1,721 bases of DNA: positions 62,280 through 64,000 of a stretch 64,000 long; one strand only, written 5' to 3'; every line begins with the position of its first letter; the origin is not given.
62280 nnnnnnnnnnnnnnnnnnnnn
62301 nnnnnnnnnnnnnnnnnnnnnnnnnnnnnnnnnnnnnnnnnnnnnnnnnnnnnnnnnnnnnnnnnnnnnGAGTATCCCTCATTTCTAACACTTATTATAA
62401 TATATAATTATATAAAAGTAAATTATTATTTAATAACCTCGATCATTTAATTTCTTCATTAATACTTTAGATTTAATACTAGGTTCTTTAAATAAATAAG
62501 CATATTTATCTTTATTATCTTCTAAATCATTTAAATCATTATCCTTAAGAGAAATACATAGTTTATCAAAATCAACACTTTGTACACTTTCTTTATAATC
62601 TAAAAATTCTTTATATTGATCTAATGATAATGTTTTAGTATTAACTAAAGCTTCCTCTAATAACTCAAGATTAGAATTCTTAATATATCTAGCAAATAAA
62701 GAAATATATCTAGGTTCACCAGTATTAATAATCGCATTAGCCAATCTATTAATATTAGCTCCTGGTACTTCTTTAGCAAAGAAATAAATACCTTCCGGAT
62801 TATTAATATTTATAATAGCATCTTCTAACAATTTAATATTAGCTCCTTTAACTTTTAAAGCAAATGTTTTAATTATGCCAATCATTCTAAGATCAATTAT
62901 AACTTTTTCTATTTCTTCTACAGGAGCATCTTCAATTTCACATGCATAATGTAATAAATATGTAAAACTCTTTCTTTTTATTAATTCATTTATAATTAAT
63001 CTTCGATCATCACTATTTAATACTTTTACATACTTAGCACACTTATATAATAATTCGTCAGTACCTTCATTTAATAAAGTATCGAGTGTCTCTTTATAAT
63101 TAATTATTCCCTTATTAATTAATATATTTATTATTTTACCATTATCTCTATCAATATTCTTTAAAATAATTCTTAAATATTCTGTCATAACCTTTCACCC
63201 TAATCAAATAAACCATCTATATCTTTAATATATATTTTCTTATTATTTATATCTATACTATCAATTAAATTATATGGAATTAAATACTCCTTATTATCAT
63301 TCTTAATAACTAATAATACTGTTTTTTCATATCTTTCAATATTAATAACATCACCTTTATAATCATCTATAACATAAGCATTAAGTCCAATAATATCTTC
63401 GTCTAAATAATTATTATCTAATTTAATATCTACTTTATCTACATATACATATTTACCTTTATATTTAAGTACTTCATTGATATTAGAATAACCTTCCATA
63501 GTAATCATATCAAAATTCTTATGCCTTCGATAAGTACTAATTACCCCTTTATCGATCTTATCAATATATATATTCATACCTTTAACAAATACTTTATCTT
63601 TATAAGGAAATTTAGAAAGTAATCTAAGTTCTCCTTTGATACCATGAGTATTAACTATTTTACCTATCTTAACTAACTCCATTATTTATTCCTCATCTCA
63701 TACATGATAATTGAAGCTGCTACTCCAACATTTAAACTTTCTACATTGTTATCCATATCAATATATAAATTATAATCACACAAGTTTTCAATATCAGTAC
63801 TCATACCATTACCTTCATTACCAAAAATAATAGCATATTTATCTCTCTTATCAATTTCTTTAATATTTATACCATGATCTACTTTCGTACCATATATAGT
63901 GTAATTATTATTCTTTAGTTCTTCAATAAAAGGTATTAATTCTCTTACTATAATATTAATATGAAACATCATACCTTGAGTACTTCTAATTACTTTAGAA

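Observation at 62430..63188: Repeat protein inserted between rimM and trmD, breaking a near-universal gene pair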

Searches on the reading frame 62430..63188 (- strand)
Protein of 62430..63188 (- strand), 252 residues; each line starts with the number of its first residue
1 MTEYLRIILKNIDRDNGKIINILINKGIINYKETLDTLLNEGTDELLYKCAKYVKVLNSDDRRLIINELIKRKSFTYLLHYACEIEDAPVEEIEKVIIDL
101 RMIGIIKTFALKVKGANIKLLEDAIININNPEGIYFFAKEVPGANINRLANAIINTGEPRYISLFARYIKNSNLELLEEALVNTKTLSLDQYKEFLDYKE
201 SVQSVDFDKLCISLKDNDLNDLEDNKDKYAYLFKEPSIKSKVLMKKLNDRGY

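Call 4: search_protein_families(library=pfam, proteins=[window:62430-63188:-], max_evalue=0.1)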
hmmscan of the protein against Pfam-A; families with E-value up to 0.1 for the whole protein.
window:62430-63188:- (252 aa): 2 families
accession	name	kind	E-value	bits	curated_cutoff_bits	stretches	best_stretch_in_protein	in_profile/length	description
PF13108.11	DUF3969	-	0.013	15.9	25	0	73-121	51-102/106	Protein of unknown function (DUF3969)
PF06683.16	DUF1184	-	0.022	14.7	25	1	89-167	120-198/203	Protein of unknown function (DUF1184)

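Call 6: find_homologous_proteins(query=window:62430-63188:-)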
Query window:62430-63188:- (252 aa): 12 proteins with E <= 0.001 among 1069 candidates.
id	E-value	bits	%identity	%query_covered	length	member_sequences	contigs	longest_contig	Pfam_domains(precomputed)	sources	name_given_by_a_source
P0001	4.2e-155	532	100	100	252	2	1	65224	-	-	-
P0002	5.9e-86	306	60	100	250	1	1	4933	-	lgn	-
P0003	2.2e-83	297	57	100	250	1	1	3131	-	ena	-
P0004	2.2e-81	291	59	100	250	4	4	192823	-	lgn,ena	-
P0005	1.2e-73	266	57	100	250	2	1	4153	-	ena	-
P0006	2.3e-61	225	48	100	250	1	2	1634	-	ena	-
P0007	2.1e-57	212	47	100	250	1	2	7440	-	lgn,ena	-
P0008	3.7e-57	212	50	100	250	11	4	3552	-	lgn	-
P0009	1.8e-54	203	46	100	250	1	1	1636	-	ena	-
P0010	2.1e-16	78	35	38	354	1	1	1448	-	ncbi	-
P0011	1.3e-12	66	34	54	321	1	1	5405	-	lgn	-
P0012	3.0e-12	65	37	42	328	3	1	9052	-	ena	-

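Call 7: search_protein_families(library=ncbifam, proteins=[window:62430-63188:-], max_evalue=0.1)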
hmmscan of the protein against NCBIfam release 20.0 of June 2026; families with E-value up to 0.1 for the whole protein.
window:62430-63188:- (252 aa): 0 families

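Call 8: find_encoding_contigs(protein=P0004, flank=6000, max_places=4)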
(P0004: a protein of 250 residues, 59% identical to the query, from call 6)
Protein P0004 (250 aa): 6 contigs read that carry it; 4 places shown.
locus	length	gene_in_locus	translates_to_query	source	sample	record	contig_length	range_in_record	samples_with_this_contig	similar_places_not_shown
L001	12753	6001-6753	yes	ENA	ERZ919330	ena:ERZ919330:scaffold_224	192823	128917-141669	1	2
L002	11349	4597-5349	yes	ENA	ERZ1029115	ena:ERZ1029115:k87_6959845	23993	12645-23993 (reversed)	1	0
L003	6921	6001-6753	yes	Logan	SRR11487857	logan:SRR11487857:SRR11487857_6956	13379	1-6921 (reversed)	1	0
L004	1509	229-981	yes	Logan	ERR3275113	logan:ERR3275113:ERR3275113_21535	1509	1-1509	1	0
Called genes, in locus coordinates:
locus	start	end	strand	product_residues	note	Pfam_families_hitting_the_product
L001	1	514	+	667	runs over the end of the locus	PF22745:Nlig-Ia, PF01653:DNA_ligase_aden, PF03120:OB_DNA_ligase, PF03119:DNA_ligase_ZBD, PF12826:HHH_2, PF14520:HHH_5 (weak), PF00533:BRCT, PF12738:PTCB-BRCT (weak)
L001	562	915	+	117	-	PF14071:YlbD_coat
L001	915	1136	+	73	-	PF14003:YlbE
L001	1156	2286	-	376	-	PF01098:FTSW_RODA_SPOVE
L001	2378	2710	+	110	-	-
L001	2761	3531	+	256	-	PF01790:LGT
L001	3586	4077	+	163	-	PF04011:LemA (weak)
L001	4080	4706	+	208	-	PF01863:YgjP-like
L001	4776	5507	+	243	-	PF22435:MRM3-like_sub_bind, PF00588:SpoU_methylase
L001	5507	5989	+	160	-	PF01782:RimM, PF24986:PRC_RimM (weak)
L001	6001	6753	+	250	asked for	-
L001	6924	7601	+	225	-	PF01746:tRNA_m1G_MT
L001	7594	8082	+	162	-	-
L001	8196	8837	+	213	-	-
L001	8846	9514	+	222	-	-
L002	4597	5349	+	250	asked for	-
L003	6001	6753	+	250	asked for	-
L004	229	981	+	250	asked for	-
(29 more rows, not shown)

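Call 18: search_protein_families(library=pfam, proteins=[P0010, P0011, P0012, P0004, P0008], max_evalue=1)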
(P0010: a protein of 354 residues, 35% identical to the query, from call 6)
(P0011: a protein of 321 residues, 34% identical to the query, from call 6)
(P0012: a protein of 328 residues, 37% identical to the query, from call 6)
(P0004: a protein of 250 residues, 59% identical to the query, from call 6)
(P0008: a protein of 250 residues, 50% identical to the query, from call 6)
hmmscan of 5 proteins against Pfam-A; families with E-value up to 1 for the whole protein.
P0010 (354 aa): 2 families
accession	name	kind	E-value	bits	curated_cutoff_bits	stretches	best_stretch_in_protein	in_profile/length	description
PF25663.1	NCLDV_minor_capsid_P6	-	0.16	12.2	27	0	74-122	133-178/220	Nucleocytoplasmic large DNA virus minor capsid protein P6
PF04511.20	DER1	-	0.38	11.1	26.6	0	48-108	51-113/191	Der1-like family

P0011 (321 aa): 2 families
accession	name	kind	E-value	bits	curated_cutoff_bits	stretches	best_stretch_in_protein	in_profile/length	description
PF12913.13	SH3_6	-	0.17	11.9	27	0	235-255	13-33/53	SH3 domain (SH3b1 type)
PF09288.16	UBA_3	-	0.19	12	20.4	1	194-214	10-30/55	Fungal ubiquitin-associated domain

P0012 (328 aa): 1 family
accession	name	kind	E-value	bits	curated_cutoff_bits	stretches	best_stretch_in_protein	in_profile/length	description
PF00752.23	XPG_N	-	0.12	13.3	22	1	56-96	14-54/101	XPG N-terminal domain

P0004 (250 aa): 0 families

P0008 (250 aa): 0 families

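Call 19: search_solved_structures(query=A1, max_evalue=1)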
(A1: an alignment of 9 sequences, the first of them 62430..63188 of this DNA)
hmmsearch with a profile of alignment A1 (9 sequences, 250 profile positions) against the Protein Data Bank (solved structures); distinct sequences matched with E-value up to 1: 1.
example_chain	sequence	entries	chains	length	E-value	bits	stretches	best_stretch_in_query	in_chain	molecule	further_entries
9qtq_G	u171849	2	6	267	0.72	12.5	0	95-166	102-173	Tetrahydromethanopterin S-methyltransferase subunit C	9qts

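Call 20: predict_structure(alignment_id=A1)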
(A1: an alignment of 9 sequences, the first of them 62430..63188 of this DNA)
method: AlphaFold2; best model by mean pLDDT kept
length: 252 residues; sequences in the alignment: 9
mean_pLDDT: 93.7   pTM: 0.82
mean pLDDT of the five models: 93.7, 93.7, 93.6, 93.6, 92.8
residues with pLDDT >= 90: 230; 70-90: 21; 50-70: 1; < 50: 0
segments of 3 or more residues with pLDDT < 50: none
pLDDT, mean of each block of 10 residues (from residue 1): 91 95 95 95 95 94 95 93 92 95 95 95 97 97 95 96 94 91 91 93 94 96 92 90 90 66
secondary structure, 60 per line:
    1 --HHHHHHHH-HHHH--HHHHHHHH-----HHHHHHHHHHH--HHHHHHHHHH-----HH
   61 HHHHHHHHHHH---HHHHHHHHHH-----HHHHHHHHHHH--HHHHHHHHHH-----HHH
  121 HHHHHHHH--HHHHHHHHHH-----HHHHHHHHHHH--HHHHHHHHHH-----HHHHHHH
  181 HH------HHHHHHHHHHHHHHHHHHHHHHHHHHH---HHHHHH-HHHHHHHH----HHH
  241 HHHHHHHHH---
elements in order: H3-10 H12-15 H18-25 H31-41 H44-53 H59-71 H75-84 H90-100 H103-112 H118-128 H131-140 H146-156 H159-168 H174-182 H189-215 H219-224 H226-233 H238-249

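Call 23: fold_search(model_id=the predicted structure, library=pdb)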
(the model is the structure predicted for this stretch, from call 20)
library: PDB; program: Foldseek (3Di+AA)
matches with E <= 10: 626; with E <= 0.001: 0
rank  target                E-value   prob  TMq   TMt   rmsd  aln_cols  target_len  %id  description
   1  5osi_K                2.7e-02  0.93  0.30  0.27  14.6       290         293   13  Structure of retromer VPS29-VPS35C subunits complexed with RidL harpin loop (163-176) (released 2017-12-13)
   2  9k83_A                3.2e-02  0.30  0.12  0.14  18.1       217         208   13  Cryo-EM structure of designed zinc-induced filament Fiber-n6-Zn1-HEHE-43 (released 2025-10-29)
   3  5cwn                  3.9e-02  0.23  0.12  0.14  17.7       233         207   13  Crystal structure of de novo designed helical repeat protein DHR71 (released 2015-12-16)
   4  5osi_E                4.7e-02  0.75  0.26  0.23  14.6       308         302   13  Structure of retromer VPS29-VPS35C subunits complexed with RidL harpin loop (163-176) (released 2017-12-13)
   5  8gel_A                7.7e-02  0.18  0.12  0.08  22.3       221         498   13  Cryo-EM structure of synthetic tetrameric building block sC4 (released 2024-03-13)
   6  9mg8_B                1.0e-01  0.13  0.10  0.08  24.8       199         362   12  Crystal Structure of b-iTHR-110 (released 2025-12-17)
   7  8g9k_B                1.1e-01  0.16  0.11  0.13  15.5       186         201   19  Geometrically programmable nanomaterial construction using regularized protein building blocks (released 2024-03-13)
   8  6cri_G                1.3e-01  0.97  0.35  0.18   9.1       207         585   17  Structure of the cargo bound AP-1:Arf1:tetherin-Nef stable closed trimer (released 2018-08-01)
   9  5ok9_A                1.3e-01  0.38  0.17  0.17  18.3       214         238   14  CH1 chimera of human 14-3-3 sigma with the HSPB6 phosphopeptide in a conformation with swapped phosphopeptides (released 2017-10-11)
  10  9k7u_A                1.4e-01  0.38  0.15  0.22  14.2       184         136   16  Crystal structure of designed zinc-induced heterodimer Heter-Zn2-HEHE-22 (released 2025-10-29)
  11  6y4l_A                1.5e-01  0.85  0.30  0.29  14.7       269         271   13  Crystal structure of human ER membrane protein complex subunits EMC2 and EMC9 (released 2020-05-27)
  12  6xh5_B                1.8e-01  0.18  0.12  0.09  13.5       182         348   15  Hierarchical design of multi-scale protein complexes by combinatorial assembly of oligomeric helical bundle and repeat (released 2021-06-02)
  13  1m8w_B                1.8e-01  0.84  0.31  0.24  11.3       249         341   11  CRYSTAL STRUCTURE OF THE PUMILIO-HOMOLOGY DOMAIN FROM HUMAN PUMILIO1 IN COMPLEX WITH NRE1-19 RNA (released 2002-09-25)
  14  8j0n_B                1.8e-01  0.54  0.25  0.23  14.5       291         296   12  cryo-EM structure of human EMC (released 2024-04-03)
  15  8or3_A                2.0e-01  0.21  0.17  0.10  15.2       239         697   13  CAND1-CUL1-RBX1-SKP1-SKP2-DCNL1 (released 2023-06-28)
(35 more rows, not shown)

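Call 24: find_encoding_contigs(protein=P0007, flank=5000, max_places=3)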
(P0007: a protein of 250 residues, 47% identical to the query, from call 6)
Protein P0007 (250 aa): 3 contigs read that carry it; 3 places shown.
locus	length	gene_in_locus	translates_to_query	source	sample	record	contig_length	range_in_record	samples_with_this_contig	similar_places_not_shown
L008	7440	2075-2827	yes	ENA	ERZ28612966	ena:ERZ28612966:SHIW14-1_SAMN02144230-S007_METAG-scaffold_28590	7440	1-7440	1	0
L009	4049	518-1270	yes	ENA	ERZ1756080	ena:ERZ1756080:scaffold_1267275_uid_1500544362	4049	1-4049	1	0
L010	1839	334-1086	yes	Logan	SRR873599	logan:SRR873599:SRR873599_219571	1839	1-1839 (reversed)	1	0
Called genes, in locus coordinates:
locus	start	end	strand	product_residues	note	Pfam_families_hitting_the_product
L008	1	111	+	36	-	?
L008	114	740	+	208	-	PF01863:YgjP-like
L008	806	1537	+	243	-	PF22435:MRM3-like_sub_bind, PF00588:SpoU_methylase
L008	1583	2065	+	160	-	PF01782:RimM, PF24986:PRC_RimM (weak)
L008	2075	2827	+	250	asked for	-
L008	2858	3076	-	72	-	-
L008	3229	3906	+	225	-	PF01746:tRNA_m1G_MT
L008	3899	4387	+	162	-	-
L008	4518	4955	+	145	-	PF01029:NusB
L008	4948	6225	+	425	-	PF13742:tRNA_anti_2, PF01336:tRNA_anti-codon, PF02601:Exonuc_VII_L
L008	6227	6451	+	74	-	PF02609:Exonuc_VII_S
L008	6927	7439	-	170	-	?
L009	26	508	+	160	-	PF01782:RimM, PF24986:PRC_RimM (weak)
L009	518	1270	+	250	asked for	-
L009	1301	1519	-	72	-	-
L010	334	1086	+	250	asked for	-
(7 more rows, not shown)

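Call 25: find_encoding_contigs(protein=P0012, flank=6000, max_places=3)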
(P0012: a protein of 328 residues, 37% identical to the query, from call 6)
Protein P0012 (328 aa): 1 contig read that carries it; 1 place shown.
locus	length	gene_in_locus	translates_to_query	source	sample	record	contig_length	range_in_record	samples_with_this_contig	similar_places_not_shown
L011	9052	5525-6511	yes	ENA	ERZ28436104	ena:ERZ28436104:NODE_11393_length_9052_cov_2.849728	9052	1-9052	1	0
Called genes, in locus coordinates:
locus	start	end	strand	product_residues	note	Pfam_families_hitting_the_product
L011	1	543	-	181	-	?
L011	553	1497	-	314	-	PF05257:CHAP (weak)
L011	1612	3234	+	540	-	PF01368:DHH, PF00571:CBS, PF07085:DRTGG, PF00571:CBS, PF02833:DHHA2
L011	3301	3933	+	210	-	PF00871:Acetate_kinase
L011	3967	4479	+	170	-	PF00871:Acetate_kinase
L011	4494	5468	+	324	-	PF01368:DHH, PF02272:DHHA1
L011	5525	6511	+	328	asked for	-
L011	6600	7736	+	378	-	-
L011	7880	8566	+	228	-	PF02517:Rce1-like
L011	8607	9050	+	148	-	?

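Call 47: search_protein_families(library=padloc, proteins=[window:62430-63188:-], max_evalue=0.1)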
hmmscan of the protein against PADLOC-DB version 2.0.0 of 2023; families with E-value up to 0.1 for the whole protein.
window:62430-63188:- (252 aa): 0 families

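Call 48: search_protein_families(library=phrogs, proteins=[window:62430-63188:-], max_evalue=0.1)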
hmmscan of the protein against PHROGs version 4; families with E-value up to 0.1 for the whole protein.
window:62430-63188:- (252 aa): 0 families

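Call 49: search_protein_representatives(alignment_id=A1)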
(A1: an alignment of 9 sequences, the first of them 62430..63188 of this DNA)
Query: 9 sequences, 250 profile positions. Proteins with E-value up to 0.001 (for the whole library): 1542; up to 1e-10: 842; up to 1e-30: 154. The best 150 are listed.
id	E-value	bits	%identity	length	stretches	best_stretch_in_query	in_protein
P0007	1.6e-118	411.0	-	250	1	1-250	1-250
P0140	7.1e-103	359.8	-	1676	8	79-189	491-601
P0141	2.6e-89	315.3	-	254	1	1-250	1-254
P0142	3.0e-74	266.0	-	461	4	72-185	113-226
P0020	1.5e-71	257.1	-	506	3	63-183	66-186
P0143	2.1e-70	253.4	-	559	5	35-207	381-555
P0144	1.8e-69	250.3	-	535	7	73-171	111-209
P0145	2.2e-68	246.8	-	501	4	65-186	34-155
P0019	3.5e-68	246.1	-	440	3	69-187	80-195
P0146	1.3e-66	241.0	-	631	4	91-184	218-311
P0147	9.6e-63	228.3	-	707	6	34-189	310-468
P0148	2.7e-62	226.8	-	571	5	82-187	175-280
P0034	4.3e-62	226.2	-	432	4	30-186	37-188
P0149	3.0e-60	220.1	-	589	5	77-174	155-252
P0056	6.1e-59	215.9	-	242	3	97-175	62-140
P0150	7.0e-59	215.7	-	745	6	69-195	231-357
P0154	2.2e-55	204.2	-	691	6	18-188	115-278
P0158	4.0e-54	200.1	-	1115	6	92-214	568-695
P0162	2.5e-53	197.5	-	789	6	55-232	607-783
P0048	1.3e-44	168.9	-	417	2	92-215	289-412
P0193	9.3e-43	162.8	-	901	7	46-205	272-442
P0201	4.4e-41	157.4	-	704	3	82-216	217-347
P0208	5.2e-39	150.6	-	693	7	89-194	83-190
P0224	1.5e-36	142.5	-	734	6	33-184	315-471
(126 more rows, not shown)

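Call 50: search_protein_families(library=pfam, proteins=[P0140, P0158, P0193, P0162, P0150, P0224, P0147, P0201, P0154, P0208], max_evalue=0.001)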
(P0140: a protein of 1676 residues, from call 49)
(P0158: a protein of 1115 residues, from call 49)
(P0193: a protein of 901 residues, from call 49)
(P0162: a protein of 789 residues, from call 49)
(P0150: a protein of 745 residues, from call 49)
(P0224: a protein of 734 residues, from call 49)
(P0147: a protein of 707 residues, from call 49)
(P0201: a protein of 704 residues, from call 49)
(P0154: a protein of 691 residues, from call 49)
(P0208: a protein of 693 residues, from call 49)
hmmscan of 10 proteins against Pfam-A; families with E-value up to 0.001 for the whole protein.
P0140 (1676 aa): 1 family
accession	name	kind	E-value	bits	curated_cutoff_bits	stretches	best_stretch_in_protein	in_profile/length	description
PF12913.13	SH3_6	-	0.0008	19.4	27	0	699-725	2-29/53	SH3 domain (SH3b1 type)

P0158 (1115 aa): 1 family
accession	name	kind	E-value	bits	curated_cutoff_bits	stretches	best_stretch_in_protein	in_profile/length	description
PF14284.11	PcfJ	-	1.3e-10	41.7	25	1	176-285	29-142/147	PcfJ-like protein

P0193 (901 aa): 0 families

P0162 (789 aa): 0 families

P0150 (745 aa): 0 families

P0224 (734 aa): 0 families

P0147 (707 aa): 0 families

P0201 (704 aa): 1 family
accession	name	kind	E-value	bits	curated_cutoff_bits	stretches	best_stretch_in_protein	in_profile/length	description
PF07728.20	AAA_5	-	2.4e-05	24.8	22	1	388-519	2-139/139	AAA domain (dynein-related subfamily)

P0154 (691 aa): 0 families

P0208 (693 aa): 0 families

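Call 52: find_related_loci(query=A1, collection=genome_contigs, flank=4000)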
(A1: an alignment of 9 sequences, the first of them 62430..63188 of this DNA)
Query A1 (252 aa) in genome_contigs; peptide patterns used: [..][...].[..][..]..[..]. (x = any residue, [..] = any of these).
66 stretches matched a pattern; 1 encode a relative of the query (tblastn E <= 1e-3); 1 distinct loci.
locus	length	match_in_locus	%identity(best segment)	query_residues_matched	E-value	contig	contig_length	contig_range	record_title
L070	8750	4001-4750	50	1-252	3e-66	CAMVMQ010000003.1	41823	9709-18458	MAG TPA_asm: uncultured Bacillales bacterium isolate SRR8387715_bin.84_metaWRAP_v1.3_MAG genome assembly, contig: ERZ142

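Call 55: find_encoding_contigs(protein=P0009, flank=3000, max_places=2)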
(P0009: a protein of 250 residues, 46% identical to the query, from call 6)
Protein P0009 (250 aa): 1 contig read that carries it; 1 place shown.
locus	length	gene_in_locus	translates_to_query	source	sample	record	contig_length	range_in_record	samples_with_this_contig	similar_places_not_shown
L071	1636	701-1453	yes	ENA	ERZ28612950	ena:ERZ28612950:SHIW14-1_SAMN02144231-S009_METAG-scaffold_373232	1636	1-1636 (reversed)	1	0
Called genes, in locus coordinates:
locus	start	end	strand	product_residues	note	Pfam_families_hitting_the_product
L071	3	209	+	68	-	?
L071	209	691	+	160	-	PF01782:RimM, PF24986:PRC_RimM (weak)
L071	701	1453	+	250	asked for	-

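Call 56: find_encoding_contigs(protein=P0002, flank=3000, max_places=2)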
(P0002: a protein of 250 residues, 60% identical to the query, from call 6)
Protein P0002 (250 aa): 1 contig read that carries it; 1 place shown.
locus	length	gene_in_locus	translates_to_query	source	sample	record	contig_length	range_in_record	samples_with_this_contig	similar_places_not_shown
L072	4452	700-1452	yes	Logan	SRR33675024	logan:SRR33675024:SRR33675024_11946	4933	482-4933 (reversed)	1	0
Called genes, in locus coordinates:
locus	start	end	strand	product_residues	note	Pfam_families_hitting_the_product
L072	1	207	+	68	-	?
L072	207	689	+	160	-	PF01782:RimM, PF24986:PRC_RimM (weak)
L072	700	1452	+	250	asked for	-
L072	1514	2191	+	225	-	PF01746:tRNA_m1G_MT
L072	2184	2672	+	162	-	-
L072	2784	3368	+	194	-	-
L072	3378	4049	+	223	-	-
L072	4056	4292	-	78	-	-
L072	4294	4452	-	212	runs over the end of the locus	?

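Call 81: fold_search(model_id=the predicted structure, library=viral)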
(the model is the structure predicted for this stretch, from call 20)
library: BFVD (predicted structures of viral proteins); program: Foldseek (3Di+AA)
matches with E <= 10: 462; with E <= 0.001: 1
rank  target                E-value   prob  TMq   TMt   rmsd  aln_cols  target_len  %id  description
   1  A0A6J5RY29            1.2e-05  1.00  0.44  0.45   6.9       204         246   23  Uncharacterized protein [uncultured Caudovirales phage]
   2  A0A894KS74            8.2e-02  0.75  0.24  0.29  11.1       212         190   16  p505 9R 2 [African swine fever virus]
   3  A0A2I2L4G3            9.3e-02  0.93  0.33  0.26   8.8       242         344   12  Uncharacterized protein [Orpheovirus IHUMI-LCC2]
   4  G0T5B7                9.3e-02  0.60  0.21  0.23  14.8       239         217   14  Uncharacterized protein [Wiseana iridescent virus]
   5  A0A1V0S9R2            1.4e-01  0.85  0.29  0.29  16.1       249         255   14  Ankyrin repeat protein [Catovirus CTV1]
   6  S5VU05                1.8e-01  0.30  0.18  0.21  20.9       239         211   17  Uncharacterized protein [Campylobacter phage CP8]
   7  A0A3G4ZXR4            1.9e-01  0.66  0.26  0.28  11.7       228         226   18  Uncharacterized protein (Fragment) [Edafosvirus sp.]
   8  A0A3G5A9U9            1.9e-01  0.47  0.21  0.13  16.3       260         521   12  Sel1 repeat family protein [Hyperionvirus sp.]
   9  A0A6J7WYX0            1.9e-01  0.96  0.35  0.18   8.6       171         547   10  Leucine rich repeat variant [uncultured Caudovirales phage]
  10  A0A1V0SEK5            2.0e-01  0.16  0.15  0.10  14.8       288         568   12  Uncharacterized protein [Hokovirus HKV1]
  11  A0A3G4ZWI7            2.1e-01  0.54  0.28  0.24  14.5       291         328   12  Uncharacterized protein [Faunusvirus sp.]
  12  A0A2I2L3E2            2.2e-01  0.51  0.28  0.19  15.0       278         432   15  Uncharacterized protein [Orpheovirus IHUMI-LCC2]
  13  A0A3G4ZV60            2.4e-01  0.75  0.34  0.22  16.1       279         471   13  Uncharacterized protein [Barrevirus sp.]
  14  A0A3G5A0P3            2.7e-01  0.33  0.21  0.19  18.2       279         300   11  Uncharacterized protein [Harvfovirus sp.]
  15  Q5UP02                2.8e-01  0.60  0.28  0.22  10.8       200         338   12  Uncharacterized protein L750 [Acanthamoeba polyphaga mimivirus]
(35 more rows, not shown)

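Call 84: find_related_loci(query=A1, collection=viral_contigs, flank=5000)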
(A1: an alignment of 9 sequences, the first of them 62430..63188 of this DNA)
Query A1 (252 aa) in viral_contigs; peptide patterns used: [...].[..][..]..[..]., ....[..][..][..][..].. (x = any residue, [..] = any of these).
233 stretches matched a pattern; 4 encode a relative of the query (tblastn E <= 1e-3); 3 distinct loci.
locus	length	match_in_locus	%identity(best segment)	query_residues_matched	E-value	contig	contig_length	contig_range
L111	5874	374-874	33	41-182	3e-14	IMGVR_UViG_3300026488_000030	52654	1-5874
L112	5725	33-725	27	48-182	8e-11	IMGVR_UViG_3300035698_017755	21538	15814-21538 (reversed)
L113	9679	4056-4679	34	51-182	9e-14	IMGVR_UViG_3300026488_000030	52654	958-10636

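Call 87: search_protein_families(library=pfam, proteins=[L113:10-900:+, L113:978-1439:+, L113:1466-2656:+, L113:2731-3321:+, L113:3771-4751:+, L113:5784-6725:+, L113:7473-8267:-, L113:8371-9666:-, L112:1699-2790:+, L112:2882-3832:+], max_evalue=0.0001)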
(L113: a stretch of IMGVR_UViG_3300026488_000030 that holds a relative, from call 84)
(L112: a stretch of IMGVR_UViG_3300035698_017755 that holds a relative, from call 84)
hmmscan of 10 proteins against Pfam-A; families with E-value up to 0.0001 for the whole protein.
L113:10-900:+ (297 aa): 0 families

L113:978-1439:+ (154 aa): 0 families

L113:1466-2656:+ (397 aa): 2 families
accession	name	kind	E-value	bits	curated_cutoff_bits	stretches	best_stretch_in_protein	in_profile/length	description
PF24703.2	DUF7666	-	1.3e-20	74.1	27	1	1-89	1-89/95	Domain of unknown function (DUF7666)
PF13793.12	Pribosyltran_N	-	1.4e-05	25.4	25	0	350-383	23-56/117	N-terminal domain of ribose phosphate pyrophosphokinase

L113:2731-3321:+ (197 aa): 2 families
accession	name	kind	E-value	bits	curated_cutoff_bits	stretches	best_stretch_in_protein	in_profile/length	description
PF04055.27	Radical_SAM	-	4.4e-11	43.7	29.5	1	19-107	1-91/166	Radical SAM superfamily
PF13353.11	Fer4_12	-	6.6e-09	36.6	22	1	23-108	13-99/137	4Fe-4S single cluster domain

L113:3771-4751:+ (327 aa): 2 families
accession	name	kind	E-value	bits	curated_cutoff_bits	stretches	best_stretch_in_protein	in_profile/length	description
PF24703.2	DUF7666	-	4.8e-20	72.3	27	1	7-95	1-89/95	Domain of unknown function (DUF7666)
PF01213.24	CAP_N-CM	-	1.7e-06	28.7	19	0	119-128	2-11/43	CAP N-terminal conserved motif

L113:5784-6725:+ (314 aa): 1 family
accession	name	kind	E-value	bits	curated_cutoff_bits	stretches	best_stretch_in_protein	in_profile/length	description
PF24703.2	DUF7666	-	6.1e-20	71.9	27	1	3-91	1-89/95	Domain of unknown function (DUF7666)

L113:7473-8267:- (265 aa): 0 families

L113:8371-9666:- (432 aa): 0 families

L112:1699-2790:+ (364 aa): 0 families

L112:2882-3832:+ (317 aa): 2 families
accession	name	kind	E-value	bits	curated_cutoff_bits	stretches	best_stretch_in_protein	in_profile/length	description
PF12684.13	DUF3799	-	2.8e-09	37.5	26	1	15-284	3-216/233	PDDEXK-like domain of unknown function (DUF3799)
PF12705.13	PDDEXK_1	-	1.2e-08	35.7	22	1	15-307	5-247/247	PD-(D/E)XK nuclease superfamily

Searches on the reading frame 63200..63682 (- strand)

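Call 4: search_protein_families(library=pfam, proteins=[window:63200-63682:-], max_evalue=0.1)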
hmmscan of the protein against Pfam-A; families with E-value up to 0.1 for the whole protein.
window:63200-63682:- (160 aa): 3 families
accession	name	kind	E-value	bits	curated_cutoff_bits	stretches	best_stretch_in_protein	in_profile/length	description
PF01782.24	RimM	-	2.5e-14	53.7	23.5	1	6-83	2-82/84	RimM N-terminal domain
PF24986.1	PRC_RimM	-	2.7e-06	27.4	27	1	95-157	2-68/69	RimM PRC barrel domain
PF08141.18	SspH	-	0.024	15.3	25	0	30-45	17-32/58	Small acid-soluble spore protein H family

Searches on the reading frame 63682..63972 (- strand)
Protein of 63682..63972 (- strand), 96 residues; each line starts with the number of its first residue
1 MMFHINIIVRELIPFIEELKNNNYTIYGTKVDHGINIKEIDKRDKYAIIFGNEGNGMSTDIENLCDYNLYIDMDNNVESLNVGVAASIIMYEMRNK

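Call 4: search_protein_families(library=pfam, proteins=[window:63682-63972:-], max_evalue=0.1)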
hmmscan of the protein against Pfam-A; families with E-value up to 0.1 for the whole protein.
window:63682-63972:- (96 aa): 2 families
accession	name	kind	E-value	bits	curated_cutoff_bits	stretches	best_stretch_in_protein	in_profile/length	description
PF00588.24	SpoU_methylase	-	1.4e-23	84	29.7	1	3-91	54-142/142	SpoU rRNA Methylase family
PF09936.14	Methyltrn_RNA_4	-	0.052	13.8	22.6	1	40-90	126-177/182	SAM-dependent RNA methyltransferase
